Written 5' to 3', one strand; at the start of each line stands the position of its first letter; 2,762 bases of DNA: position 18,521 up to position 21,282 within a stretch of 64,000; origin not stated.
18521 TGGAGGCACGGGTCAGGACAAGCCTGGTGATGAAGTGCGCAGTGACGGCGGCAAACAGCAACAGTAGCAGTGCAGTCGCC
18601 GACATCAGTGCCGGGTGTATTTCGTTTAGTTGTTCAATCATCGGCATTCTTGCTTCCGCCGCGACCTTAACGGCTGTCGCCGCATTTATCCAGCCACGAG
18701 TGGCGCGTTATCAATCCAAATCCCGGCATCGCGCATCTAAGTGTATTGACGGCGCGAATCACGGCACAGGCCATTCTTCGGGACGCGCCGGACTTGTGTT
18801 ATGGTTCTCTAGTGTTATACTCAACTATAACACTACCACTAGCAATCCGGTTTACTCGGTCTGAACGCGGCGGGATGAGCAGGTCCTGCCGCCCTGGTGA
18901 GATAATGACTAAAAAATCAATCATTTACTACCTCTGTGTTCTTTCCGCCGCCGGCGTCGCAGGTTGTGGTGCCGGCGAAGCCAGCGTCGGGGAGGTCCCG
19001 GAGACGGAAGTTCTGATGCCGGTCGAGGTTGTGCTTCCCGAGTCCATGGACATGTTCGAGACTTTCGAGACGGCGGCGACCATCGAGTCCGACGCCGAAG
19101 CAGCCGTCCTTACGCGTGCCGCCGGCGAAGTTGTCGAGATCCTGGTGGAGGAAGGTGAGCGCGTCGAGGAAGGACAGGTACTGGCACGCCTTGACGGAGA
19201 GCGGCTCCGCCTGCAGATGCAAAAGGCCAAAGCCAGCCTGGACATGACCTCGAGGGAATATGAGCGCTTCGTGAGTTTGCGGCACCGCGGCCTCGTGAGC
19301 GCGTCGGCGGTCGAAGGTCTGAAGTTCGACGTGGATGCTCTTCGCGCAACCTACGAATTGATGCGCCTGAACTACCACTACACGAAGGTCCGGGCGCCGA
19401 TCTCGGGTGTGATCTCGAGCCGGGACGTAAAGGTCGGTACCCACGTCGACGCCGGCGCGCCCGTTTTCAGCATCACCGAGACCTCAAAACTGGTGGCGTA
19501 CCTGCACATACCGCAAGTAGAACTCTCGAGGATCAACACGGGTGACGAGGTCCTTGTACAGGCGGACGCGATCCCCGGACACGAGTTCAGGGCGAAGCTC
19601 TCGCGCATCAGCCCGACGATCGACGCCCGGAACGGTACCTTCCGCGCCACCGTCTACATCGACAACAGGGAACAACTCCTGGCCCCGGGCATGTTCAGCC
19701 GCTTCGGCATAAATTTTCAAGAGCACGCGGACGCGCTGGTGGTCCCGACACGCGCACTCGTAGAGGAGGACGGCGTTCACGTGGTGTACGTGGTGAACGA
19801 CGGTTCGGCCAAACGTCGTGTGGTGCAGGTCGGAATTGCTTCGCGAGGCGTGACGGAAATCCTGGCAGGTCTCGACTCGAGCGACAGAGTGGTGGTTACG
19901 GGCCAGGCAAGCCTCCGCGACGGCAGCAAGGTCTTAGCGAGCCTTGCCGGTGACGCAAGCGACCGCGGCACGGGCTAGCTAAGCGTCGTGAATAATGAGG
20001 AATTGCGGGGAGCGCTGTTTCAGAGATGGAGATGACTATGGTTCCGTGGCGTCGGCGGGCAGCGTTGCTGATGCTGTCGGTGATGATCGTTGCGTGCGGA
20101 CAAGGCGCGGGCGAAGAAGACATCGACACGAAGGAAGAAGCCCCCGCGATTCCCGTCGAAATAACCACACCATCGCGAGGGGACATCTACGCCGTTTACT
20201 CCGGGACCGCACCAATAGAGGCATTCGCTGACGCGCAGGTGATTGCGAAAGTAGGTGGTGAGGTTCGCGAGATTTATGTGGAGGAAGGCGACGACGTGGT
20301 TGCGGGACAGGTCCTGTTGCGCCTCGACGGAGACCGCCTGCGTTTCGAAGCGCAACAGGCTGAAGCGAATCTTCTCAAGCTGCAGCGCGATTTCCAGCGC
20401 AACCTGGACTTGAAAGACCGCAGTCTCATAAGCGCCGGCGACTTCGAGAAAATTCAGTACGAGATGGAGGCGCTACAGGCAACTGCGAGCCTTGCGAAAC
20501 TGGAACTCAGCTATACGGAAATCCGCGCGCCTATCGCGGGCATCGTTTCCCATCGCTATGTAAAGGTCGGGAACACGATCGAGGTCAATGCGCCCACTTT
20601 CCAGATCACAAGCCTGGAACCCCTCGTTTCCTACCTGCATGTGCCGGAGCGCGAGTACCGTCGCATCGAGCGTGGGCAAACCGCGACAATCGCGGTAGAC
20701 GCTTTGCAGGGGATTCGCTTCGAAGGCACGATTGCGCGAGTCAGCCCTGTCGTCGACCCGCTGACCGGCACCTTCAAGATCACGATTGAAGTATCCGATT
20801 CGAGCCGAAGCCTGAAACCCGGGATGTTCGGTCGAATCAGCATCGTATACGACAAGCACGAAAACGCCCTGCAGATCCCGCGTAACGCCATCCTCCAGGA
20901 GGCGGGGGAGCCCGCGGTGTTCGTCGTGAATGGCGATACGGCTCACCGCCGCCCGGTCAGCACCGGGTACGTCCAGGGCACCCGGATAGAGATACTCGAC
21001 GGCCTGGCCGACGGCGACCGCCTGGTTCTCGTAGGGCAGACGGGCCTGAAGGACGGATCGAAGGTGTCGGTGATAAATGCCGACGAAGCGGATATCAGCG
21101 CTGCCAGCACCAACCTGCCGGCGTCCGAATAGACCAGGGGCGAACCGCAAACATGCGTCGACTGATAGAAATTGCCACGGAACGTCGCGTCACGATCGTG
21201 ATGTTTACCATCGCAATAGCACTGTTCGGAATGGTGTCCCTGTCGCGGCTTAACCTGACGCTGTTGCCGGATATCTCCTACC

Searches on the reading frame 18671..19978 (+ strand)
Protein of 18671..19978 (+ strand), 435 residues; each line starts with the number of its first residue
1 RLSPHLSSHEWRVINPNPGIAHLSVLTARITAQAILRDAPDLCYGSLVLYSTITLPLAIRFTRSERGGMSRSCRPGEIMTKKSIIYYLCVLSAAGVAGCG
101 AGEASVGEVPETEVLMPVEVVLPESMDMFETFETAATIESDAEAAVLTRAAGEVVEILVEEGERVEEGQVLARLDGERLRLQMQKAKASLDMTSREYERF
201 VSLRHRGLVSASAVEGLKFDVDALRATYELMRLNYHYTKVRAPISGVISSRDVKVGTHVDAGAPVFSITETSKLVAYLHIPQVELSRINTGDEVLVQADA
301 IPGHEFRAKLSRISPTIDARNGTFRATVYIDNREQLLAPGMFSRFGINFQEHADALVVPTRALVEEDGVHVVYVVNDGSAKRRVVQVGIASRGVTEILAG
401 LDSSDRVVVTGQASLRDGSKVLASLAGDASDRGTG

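Call 49: search_protein_families(library=pfam, proteins=[window:18671-19978:+], max_evalue=0.00001)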
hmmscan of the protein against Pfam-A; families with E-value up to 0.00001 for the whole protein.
window:18671-19978:+ (435 aa): 4 families
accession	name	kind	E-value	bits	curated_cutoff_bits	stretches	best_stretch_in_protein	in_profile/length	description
PF16576.10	HlyD_D23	-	5.7e-26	91.6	30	1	134-342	8-213/214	Barrel-sandwich domain of CusB or HlyD membrane-fusion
PF13437.12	HlyD_3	-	1.5e-25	90.4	22.2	1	239-340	1-106/106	HlyD family secretion protein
PF00364.28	Biotin_lipoyl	-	7.5e-08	32.5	22.1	0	127-174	25-73/73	Biotin-requiring enzyme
PF13533.13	Biotin_lipoyl_2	-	2.5e-07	30.8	29.8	1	149-175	6-32/32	Biotin-lipoyl like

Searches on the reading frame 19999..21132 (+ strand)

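Call 49: search_protein_families(library=pfam, proteins=[window:19999-21132:+], max_evalue=0.00001)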
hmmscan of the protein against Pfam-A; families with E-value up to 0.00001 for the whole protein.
window:19999-21132:+ (377 aa): 4 families
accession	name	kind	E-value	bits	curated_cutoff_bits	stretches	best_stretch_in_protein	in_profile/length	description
PF16576.10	HlyD_D23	-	2.8e-27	95.9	30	1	77-277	18-213/214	Barrel-sandwich domain of CusB or HlyD membrane-fusion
PF13437.12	HlyD_3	-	2.5e-19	70.4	22.2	1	175-275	2-106/106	HlyD family secretion protein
PF13533.13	Biotin_lipoyl_2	-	1.8e-06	28.1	29.8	1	83-110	5-32/32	Biotin-lipoyl like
PF00364.28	Biotin_lipoyl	-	3.1e-06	27.4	22.1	0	79-109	43-73/73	Biotin-requiring enzyme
